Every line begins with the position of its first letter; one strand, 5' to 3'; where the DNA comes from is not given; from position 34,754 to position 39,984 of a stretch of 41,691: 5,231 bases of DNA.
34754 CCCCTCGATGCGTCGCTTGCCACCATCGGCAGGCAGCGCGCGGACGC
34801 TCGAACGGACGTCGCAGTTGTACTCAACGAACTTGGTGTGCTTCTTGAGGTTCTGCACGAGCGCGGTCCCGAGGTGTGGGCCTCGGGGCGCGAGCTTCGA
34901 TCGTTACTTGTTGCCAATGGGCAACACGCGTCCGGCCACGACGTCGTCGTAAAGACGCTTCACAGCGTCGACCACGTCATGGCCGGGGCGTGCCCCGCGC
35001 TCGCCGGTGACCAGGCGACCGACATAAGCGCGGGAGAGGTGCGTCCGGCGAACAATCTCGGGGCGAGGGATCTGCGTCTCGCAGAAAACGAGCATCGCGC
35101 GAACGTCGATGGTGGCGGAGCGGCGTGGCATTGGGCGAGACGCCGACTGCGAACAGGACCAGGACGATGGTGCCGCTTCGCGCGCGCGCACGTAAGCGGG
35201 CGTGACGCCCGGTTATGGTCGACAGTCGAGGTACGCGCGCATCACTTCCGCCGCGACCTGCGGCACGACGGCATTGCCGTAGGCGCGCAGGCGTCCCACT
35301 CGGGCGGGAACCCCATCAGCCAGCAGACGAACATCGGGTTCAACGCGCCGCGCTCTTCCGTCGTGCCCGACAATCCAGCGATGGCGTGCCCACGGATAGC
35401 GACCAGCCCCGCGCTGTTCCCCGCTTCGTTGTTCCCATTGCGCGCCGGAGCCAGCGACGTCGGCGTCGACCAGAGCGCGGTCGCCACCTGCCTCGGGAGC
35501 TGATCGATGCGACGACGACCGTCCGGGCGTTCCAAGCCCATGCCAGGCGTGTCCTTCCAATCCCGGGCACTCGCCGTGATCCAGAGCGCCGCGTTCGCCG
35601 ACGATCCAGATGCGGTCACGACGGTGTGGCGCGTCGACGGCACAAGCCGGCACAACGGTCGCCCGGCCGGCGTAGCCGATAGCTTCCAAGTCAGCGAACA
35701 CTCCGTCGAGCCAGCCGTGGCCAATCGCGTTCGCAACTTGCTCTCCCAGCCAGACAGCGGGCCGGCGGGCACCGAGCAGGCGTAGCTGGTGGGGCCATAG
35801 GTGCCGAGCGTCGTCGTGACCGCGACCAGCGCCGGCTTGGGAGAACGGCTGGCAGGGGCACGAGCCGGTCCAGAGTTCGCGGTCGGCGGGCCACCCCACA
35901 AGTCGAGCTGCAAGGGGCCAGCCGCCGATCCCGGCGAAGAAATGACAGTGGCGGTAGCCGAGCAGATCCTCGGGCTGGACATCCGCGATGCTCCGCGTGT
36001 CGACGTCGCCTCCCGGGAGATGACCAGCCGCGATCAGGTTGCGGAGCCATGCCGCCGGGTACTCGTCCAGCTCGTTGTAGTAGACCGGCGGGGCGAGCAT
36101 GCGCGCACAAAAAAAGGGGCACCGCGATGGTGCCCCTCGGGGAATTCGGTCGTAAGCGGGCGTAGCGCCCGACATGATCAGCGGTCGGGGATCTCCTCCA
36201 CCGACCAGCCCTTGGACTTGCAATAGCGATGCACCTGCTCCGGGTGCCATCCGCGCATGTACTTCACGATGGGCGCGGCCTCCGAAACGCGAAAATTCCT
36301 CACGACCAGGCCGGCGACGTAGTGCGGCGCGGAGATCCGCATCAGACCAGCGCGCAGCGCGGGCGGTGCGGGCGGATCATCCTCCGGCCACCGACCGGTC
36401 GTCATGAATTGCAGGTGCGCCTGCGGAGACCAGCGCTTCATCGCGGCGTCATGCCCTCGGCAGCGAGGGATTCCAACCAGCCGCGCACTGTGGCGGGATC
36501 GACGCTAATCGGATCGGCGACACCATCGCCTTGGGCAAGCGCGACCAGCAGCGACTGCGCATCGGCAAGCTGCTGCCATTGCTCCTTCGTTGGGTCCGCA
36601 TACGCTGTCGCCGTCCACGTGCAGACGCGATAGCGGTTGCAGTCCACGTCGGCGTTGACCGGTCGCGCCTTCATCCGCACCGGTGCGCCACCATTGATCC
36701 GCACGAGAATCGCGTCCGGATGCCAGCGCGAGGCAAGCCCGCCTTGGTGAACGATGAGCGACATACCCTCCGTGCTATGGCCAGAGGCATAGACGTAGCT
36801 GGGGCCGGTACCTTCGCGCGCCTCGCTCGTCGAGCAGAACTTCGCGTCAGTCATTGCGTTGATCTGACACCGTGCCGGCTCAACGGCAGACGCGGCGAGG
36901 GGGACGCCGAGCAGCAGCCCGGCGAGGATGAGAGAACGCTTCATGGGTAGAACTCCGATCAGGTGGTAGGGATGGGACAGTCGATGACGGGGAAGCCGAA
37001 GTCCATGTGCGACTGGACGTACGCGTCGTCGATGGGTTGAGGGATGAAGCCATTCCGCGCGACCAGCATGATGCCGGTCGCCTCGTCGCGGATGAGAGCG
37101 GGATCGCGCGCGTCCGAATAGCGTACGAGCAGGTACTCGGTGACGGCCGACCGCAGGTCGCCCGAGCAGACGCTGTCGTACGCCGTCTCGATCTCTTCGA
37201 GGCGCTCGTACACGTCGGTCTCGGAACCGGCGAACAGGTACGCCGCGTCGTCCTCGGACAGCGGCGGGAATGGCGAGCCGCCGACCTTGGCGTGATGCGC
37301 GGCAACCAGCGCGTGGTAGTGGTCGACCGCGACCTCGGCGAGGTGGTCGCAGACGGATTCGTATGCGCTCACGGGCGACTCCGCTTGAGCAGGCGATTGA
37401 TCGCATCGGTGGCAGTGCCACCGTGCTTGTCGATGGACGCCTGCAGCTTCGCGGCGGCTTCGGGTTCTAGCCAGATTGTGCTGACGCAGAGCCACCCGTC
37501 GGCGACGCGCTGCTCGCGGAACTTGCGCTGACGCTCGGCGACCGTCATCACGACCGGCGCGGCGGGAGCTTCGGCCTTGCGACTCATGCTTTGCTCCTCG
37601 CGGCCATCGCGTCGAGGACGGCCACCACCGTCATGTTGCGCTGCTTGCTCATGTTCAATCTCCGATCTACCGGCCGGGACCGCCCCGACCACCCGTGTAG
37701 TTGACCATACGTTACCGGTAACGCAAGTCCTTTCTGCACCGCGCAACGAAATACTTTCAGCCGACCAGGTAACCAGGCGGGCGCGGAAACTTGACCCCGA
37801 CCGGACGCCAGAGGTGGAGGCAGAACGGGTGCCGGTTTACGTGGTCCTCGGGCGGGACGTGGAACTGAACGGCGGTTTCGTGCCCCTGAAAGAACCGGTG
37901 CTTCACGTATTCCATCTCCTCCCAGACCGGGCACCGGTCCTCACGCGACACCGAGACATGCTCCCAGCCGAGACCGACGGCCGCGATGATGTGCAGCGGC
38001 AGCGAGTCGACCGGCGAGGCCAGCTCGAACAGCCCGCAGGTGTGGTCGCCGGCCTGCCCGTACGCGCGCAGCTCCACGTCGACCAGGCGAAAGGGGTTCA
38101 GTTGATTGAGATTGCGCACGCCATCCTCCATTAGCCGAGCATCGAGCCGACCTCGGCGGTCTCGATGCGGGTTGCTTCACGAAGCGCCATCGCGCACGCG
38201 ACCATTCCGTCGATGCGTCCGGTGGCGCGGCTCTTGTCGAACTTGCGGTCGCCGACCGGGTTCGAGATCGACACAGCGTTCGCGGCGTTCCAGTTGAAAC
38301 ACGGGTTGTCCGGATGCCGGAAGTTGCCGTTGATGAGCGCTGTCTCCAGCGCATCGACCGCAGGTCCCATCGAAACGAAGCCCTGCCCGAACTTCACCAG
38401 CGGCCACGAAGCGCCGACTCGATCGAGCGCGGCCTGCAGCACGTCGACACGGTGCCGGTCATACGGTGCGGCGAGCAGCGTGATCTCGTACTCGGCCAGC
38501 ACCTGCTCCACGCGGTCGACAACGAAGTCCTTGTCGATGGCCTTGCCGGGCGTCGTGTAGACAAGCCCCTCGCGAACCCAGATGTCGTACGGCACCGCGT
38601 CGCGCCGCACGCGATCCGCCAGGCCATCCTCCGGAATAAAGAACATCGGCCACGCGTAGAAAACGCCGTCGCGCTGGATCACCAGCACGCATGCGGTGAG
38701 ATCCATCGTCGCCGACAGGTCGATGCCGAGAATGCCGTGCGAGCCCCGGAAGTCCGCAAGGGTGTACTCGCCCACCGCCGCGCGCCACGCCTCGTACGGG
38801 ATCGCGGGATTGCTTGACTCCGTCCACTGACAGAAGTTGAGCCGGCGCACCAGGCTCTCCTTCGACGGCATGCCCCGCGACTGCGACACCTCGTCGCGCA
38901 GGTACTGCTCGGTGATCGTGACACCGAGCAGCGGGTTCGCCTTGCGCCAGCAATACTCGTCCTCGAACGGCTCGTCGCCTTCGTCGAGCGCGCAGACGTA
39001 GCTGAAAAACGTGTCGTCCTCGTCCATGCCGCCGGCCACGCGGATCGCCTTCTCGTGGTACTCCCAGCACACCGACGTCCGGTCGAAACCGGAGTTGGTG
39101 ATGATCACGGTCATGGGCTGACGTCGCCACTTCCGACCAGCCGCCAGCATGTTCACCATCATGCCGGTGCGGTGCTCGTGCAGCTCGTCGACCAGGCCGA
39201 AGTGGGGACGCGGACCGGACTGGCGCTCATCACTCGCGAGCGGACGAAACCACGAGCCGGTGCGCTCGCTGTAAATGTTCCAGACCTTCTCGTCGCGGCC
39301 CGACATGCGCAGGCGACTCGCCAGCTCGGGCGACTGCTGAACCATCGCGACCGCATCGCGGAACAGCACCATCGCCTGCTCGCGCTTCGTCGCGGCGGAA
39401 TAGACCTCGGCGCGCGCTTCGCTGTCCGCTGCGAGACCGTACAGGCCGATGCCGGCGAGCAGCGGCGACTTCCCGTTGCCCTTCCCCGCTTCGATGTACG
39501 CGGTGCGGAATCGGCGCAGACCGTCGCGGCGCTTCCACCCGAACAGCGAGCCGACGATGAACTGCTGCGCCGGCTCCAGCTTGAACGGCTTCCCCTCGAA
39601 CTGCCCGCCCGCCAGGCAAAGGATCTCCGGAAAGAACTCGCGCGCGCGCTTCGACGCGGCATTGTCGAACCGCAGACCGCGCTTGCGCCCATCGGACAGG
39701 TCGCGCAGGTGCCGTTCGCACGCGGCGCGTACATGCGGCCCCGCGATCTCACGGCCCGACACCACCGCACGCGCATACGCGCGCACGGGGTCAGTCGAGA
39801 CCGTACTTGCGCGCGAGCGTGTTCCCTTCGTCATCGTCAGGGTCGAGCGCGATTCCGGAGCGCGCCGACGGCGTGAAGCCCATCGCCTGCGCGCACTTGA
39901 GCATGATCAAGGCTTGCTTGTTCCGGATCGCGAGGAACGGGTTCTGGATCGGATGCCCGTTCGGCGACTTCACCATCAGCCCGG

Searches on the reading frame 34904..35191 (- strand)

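Call 33: search_protein_families(library=phrogs, proteins=[window:34904-35191:-], max_evalue=0.05)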
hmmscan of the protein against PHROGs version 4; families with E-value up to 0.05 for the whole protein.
window:34904-35191:- (95 aa): 1 family
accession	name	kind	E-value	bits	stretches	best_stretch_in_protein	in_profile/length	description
phrog_6831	-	transcription regulation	0.00094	20.1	1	45-85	23-62/68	transcriptional regulator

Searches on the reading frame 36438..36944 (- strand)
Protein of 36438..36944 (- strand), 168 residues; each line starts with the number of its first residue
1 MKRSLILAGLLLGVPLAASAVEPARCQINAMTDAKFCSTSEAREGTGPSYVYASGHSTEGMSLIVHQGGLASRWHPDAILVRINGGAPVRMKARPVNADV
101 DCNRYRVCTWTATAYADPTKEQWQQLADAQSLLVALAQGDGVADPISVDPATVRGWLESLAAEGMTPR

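Call 19: search_protein_families(library=pfam, alignment_id=A1, max_evalue=0.001)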
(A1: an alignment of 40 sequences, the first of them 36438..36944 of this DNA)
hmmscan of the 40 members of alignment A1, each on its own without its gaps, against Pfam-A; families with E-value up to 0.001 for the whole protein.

A. member 1, window:36438-36944:- (168 aa): 0 families

B. families by the number of members that match (of 40 scanned): 15 families
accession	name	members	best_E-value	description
PF13730.12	HTH_36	2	1.1e-10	Helix-turn-helix domain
PF12728.13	HTH_17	2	3e-09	Helix-turn-helix domain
PF01555.25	N6_N4_Mtase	1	1.3e-29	DNA methylase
PF24746.1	DUF7694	1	1.5e-24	Domain of unknown function (DUF7694)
PF00145.23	DNA_methylase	1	3e-17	C-5 cytosine-specific DNA methylase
PF05119.17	Terminase_4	1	6.5e-17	Phage terminase, small subunit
PF00589.27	Phage_integrase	1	9e-12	Phage integrase family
PF13545.12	HTH_Crp_2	1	1.5e-06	Crp-like helix-turn-helix domain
PF12802.13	MarR_2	1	3.2e-05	MarR family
PF13551.12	HTH_29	1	0.00017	Winged helix-turn helix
PF02195.25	ParB_N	1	0.00018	ParB N-terminal domain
PF01170.24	UPF0020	1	0.00023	RMKL-like, methyltransferase domain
PF25213.1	HVO_A0261_N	1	0.00036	HVO_A0261 N-terminal domain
PF02954.25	HTH_8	1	0.00087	Bacterial regulatory protein, Fis family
PF13338.12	AbiEi_4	1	0.00094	Transcriptional regulator, AbiEi antitoxin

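Call 32: search_protein_families(library=phrogs, alignment_id=A1, max_evalue=0.001)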
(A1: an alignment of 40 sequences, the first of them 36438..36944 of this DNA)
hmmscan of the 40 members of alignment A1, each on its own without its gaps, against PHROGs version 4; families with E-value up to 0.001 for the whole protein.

A. member 1, window:36438-36944:- (168 aa): 0 families

B. families by the number of members that match (of 40 scanned): 53 families (the first 25 are shown)
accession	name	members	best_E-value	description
phrog_1032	-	2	9.3e-28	replication initiation protein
phrog_391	-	2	3.5e-25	replication initiation O-like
phrog_11896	-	2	1.2e-14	primosomal protein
phrog_270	-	2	4.8e-14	replication initiation protein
phrog_345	-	2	1.1e-10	replication initiation O-like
phrog_6643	-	2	1.9e-10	replication initiation protein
phrog_4617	-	2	2.4e-10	replication initiation protein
phrog_8540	-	2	2.8e-10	replication initiation O-like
phrog_678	-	2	4.6e-10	replication initiation O-like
phrog_66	-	2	3.6e-08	excisionase and transcriptional regulator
phrog_428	-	2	1.7e-05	replication initiation protein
phrog_498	-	1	2.1e-151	DNA methyltransferase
phrog_363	-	1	4.8e-74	DNA methyltransferase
phrog_15396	-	1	4.7e-51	ParB-like partition nuclease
phrog_620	-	1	2.3e-50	ParB-like partition protein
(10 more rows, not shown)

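Call 90: search_protein_families(library=padloc, proteins=[window:36438-36944:-], max_evalue=0.1)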
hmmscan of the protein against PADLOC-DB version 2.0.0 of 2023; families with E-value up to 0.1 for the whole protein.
window:36438-36944:- (168 aa): 0 families

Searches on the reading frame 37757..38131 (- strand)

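Call 33: search_protein_families(library=phrogs, proteins=[window:37757-38131:-], max_evalue=0.05)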
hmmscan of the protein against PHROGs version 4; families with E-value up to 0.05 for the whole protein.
window:37757-38131:- (124 aa): 1 family
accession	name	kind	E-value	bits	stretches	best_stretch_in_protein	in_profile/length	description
phrog_7839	-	unknown function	9.1e-18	65.6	1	53-122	64-132/136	-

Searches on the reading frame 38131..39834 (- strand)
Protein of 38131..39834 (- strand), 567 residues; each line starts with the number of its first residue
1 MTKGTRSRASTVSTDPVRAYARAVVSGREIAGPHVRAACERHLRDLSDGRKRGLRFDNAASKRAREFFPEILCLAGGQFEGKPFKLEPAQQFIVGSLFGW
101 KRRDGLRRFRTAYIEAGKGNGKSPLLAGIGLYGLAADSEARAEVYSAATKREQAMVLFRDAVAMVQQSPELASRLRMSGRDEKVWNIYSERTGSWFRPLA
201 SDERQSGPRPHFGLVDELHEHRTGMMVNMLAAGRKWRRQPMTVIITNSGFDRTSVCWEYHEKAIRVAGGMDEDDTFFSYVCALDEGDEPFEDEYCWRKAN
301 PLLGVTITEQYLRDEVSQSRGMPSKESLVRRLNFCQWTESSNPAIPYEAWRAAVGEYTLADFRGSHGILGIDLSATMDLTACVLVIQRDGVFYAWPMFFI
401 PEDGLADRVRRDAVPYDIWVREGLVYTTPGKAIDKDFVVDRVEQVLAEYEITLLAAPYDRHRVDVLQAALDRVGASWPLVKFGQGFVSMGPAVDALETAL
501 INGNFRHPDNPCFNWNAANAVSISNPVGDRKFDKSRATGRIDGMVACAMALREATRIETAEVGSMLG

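Call 10: search_dna_similar(query=window:38131-39834:-, collection=phages, mode=protein, max_rows=15)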
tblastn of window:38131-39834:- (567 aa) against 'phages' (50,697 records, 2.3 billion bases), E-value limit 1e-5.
Records with a match: 2528; places in all: 2534; records where one place covers at least 80% of the query: 2177.
Best place of each record, by identity: <60% 2528.
By first word of the organism name: Streptococcus 449; Lactococcus 394; Staphylococcus 270; Vibrio 219; Mycobacterium 156; Enterococcus 144; Paenibacillus 110; Bacillus 69; Ralstonia 62; Escherichia 51; and 99 more.
By host as written in the record: - 303; Lactococcus lactis 234; Streptococcus thermophilus 123; Mycobacterium smegmatis mc2 155 108; Staphylococcus aureus 77; Ralstonia solanacearum 49; Gordonia terrae 3612 43; Enterococcus faecalis 43; and 721 more.
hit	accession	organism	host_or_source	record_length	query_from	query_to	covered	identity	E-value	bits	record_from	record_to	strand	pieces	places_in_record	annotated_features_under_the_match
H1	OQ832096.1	Halomonas phage vB_HmeY_H4907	Halomonas meridiana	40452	10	550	95%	52.3%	1e-169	539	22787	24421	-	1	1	terminase large subunit | terminase small subunit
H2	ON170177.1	Ralstonia phage YO103_6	Ralstonia solanacearum T379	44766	2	551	97%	51.0%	2e-166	530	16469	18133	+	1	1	record has no annotation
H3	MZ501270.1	Pantoea phage AH07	Pantoea sp.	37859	1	554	98%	50.4%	6e-171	543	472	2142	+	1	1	2: terminase large subunit | 1: terminase small subunit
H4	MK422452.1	Klebsiella phage ST13-OXA48phi12.2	Klebsiella pneumoniae ST13-OXA48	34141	1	558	98%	49.6%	7e-175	554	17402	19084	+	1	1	terminase large subunit | terminase small subunit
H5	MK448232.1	Klebsiella phage ST147-VIM1phi7.2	Klebsiella pneumoniae ST147-VIM1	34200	7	558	97%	49.9%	6e-173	548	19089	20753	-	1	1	terminase large subunit | terminase small subunit P27 family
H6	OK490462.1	Klebsiella phage Kp4882-3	Klebsiella pneumoniae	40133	7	558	97%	49.9%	6e-173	548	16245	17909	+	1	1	record has no annotation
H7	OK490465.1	Klebsiella phage Kp4884-3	Klebsiella pneumoniae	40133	7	558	97%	49.9%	6e-173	548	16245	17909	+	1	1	record has no annotation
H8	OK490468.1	Klebsiella phage Kp4885-3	Klebsiella pneumoniae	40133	7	558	97%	49.9%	6e-173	548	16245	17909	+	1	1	record has no annotation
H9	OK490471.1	Klebsiella phage Kp4886-3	Klebsiella pneumoniae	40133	7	558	97%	49.9%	6e-173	548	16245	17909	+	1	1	record has no annotation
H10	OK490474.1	Klebsiella phage Kp4887-3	Klebsiella pneumoniae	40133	7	558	97%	49.9%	6e-173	548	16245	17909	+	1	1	record has no annotation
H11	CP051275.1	Salmonella phage SW-37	Salmonella enterica subsp. enterica ...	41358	3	551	97%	50.0%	3e-155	564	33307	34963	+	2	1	record has no annotation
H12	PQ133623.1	Klebsiella phage P7641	Klebsiella pneumoniae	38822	1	551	97%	49.5%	1e-174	553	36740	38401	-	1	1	hypothetical protein (x2)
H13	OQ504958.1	Pseudomonas phage PG1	Stutzerimonas stutzeri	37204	5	550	96%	49.4%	5e-174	551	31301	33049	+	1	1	terminase large subunit | terminase small subunit P27 family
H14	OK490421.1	Klebsiella phage Kp4866-6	Klebsiella pneumoniae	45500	6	551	96%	48.8%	4e-169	538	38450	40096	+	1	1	record has no annotation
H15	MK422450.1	Klebsiella phage ST13-OXA48phi12.4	Klebsiella pneumoniae ST13-OXA48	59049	7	551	96%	48.9%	1e-168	536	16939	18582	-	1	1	terminase large subunit | terminase small subunit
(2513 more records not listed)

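Call 101: find_related_loci(query=window:38131-39834:-, collection=viral_contigs, flank=10000)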
Query window:38131-39834:- (567 aa) in viral_contigs; peptide patterns used: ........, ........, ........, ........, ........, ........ (x = any residue, [..] = any of these).
110 stretches matched a pattern; 98 encode a relative of the query (tblastn E <= 1e-3); the best 80 are kept; 80 distinct loci.
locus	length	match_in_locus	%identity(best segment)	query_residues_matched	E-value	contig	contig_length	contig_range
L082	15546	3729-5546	42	7-560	6e-141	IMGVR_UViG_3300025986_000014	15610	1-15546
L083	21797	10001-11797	44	17-562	7e-141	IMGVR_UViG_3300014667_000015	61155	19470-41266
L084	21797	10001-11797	44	17-562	6e-141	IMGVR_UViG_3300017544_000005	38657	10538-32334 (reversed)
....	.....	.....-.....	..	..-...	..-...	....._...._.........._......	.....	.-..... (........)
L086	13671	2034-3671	49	15-551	3e-162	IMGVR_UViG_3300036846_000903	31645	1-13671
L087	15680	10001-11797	44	17-562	2e-140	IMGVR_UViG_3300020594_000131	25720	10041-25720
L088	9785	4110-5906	44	17-562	2e-140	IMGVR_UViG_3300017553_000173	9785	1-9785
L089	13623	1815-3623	44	17-566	1e-140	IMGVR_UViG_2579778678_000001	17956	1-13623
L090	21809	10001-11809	44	17-566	1e-140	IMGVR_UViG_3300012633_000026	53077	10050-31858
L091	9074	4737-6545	43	17-566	3e-140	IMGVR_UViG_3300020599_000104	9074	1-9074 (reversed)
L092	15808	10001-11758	43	17-551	8e-140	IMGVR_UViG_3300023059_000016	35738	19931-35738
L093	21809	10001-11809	43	17-566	4e-140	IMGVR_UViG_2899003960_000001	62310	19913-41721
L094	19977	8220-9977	44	17-551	4e-140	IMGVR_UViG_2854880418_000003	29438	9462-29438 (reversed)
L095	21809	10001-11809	43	17-566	7e-140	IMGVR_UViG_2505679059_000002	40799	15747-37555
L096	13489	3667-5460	43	17-561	5e-140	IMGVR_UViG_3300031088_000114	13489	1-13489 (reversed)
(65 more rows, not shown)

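Call 102: find_related_loci(query=window:38131-39834:-, collection=metagenome_contigs, flank=10000)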
Query window:38131-39834:- (567 aa) in metagenome_contigs; peptide patterns used: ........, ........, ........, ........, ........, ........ (x = any residue, [..] = any of these).
83 stretches matched a pattern; 42 encode a relative of the query (tblastn E <= 1e-3); 42 distinct loci.
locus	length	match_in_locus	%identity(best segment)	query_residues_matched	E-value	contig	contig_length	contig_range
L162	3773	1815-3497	85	7-567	0e+0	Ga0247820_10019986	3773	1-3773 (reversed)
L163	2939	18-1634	67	13-551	0e+0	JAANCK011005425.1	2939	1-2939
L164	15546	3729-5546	42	7-560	2e-141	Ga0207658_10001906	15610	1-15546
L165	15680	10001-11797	44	17-562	7e-141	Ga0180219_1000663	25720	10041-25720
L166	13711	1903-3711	43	17-566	1e-140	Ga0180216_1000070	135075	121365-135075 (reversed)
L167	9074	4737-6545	43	17-566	1e-140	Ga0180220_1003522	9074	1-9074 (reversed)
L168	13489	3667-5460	43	17-561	2e-140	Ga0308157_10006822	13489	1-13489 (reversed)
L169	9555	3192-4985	43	17-561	6e-140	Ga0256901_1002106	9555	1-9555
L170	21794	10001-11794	43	17-561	1e-139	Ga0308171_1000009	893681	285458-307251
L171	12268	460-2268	43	17-566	9e-140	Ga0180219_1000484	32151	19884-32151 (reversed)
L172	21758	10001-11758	44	17-551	1e-139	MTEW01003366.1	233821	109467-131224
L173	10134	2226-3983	44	17-551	2e-139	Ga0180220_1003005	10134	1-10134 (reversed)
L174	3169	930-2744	43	15-566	2e-145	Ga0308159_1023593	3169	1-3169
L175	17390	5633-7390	44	17-551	5e-139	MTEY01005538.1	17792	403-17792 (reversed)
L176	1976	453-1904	47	5-461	6e-148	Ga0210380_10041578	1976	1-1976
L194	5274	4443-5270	53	20-281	3e-87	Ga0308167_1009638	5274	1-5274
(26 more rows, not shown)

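Call 109: search_solved_structures(query=L194:1288-1812:+, max_evalue=0.01)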
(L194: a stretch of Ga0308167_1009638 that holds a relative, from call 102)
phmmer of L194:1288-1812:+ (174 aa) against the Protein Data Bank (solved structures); distinct sequences matched with E-value up to 0.01: 3.
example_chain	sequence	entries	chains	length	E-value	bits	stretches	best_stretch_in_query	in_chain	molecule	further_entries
1am7_A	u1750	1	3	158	2.1e-61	209.9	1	28-172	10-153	LYSOZYME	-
3d3d_A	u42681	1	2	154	2.4e-61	209.7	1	28-172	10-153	Lysozyme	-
8kea_A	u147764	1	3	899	2.7e-05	27.3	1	27-155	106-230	hub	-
